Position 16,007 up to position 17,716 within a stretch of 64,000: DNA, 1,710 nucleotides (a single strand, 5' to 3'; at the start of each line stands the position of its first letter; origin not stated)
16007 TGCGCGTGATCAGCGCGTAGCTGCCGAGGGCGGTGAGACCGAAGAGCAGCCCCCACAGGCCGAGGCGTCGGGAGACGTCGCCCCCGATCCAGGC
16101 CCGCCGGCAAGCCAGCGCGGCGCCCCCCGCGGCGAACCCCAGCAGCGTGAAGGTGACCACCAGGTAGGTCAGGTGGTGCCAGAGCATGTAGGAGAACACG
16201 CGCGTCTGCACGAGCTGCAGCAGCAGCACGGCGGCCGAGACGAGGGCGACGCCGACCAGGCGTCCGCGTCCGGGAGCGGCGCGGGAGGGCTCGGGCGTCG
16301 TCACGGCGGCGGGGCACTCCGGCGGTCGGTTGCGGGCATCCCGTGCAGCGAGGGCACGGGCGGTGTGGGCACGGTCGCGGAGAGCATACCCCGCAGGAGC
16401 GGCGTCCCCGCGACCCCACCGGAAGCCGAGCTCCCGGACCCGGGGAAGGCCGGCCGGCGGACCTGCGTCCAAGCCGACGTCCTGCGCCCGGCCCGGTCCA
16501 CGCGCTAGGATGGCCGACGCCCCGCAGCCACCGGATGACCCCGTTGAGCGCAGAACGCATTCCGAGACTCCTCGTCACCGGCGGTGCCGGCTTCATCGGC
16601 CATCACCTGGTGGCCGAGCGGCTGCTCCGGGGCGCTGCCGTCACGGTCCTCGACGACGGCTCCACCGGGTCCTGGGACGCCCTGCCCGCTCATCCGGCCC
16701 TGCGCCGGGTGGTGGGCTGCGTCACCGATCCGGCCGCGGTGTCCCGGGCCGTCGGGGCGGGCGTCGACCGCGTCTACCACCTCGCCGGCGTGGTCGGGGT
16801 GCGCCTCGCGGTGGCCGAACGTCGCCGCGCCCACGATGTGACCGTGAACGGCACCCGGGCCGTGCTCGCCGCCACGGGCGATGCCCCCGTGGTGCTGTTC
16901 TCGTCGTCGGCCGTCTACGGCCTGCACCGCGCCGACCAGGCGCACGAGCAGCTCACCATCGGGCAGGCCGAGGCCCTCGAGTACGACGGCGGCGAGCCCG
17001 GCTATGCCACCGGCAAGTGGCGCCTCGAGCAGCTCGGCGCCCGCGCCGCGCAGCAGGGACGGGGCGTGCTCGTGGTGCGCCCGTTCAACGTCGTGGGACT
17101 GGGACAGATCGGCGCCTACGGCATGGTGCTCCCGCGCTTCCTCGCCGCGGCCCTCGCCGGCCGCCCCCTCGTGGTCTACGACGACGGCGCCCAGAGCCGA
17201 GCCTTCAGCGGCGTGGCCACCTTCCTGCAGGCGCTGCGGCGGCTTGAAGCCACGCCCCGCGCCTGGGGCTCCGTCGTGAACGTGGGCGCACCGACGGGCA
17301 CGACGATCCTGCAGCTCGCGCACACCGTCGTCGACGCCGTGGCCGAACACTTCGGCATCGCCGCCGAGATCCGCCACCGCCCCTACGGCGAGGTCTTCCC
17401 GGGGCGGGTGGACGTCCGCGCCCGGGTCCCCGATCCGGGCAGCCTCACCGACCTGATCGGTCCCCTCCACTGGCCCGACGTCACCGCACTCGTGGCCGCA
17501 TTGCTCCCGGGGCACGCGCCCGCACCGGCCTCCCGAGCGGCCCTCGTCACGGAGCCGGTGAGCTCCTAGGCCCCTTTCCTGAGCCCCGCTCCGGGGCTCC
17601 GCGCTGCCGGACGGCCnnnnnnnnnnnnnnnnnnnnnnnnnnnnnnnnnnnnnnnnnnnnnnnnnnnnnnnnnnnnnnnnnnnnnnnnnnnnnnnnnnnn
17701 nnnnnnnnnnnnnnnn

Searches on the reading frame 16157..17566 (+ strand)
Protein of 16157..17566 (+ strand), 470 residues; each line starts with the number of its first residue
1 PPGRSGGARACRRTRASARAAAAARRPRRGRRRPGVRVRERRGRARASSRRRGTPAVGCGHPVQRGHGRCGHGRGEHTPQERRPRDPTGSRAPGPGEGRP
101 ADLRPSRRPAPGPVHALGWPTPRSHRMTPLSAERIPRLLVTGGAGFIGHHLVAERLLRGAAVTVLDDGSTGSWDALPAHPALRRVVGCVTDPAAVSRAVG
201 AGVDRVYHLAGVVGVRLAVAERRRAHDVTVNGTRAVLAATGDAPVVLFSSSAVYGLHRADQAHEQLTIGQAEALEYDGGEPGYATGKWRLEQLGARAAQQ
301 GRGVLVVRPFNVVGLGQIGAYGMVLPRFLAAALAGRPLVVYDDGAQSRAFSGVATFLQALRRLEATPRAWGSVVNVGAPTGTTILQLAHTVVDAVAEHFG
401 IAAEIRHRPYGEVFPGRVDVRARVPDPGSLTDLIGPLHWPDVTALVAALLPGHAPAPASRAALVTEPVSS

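Call 86: search_protein_families(library=pfam, proteins=[window:16157-17566:+], max_evalue=0.01)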
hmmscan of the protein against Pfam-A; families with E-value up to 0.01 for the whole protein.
window:16157-17566:+ (470 aa): 6 families
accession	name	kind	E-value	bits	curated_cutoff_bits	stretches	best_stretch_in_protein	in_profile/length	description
PF01370.27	Epimerase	-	1.5e-29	103.6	20.9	1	139-377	2-240/240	NAD dependent epimerase/dehydratase family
PF16363.11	GDP_Man_Dehyd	-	1.5e-14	54.7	27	1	139-375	1-254/332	GDP-mannose 4,6 dehydratase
PF07993.18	NAD_binding_4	-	1.2e-10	41.4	20.1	1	200-319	86-214/258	Male sterility protein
PF01073.25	3Beta_HSD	-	3.1e-10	40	22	1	139-252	1-117/280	3-beta hydroxysteroid dehydrogenase/isomerase family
PF13460.12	NAD_binding_10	-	0.0016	18.8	27.2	1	142-246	1-91/184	NAD(P)H-binding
PF04321.23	RmlD_sub_bind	-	0.0046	16.5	27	1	137-255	2-106/287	RmlD substrate binding domain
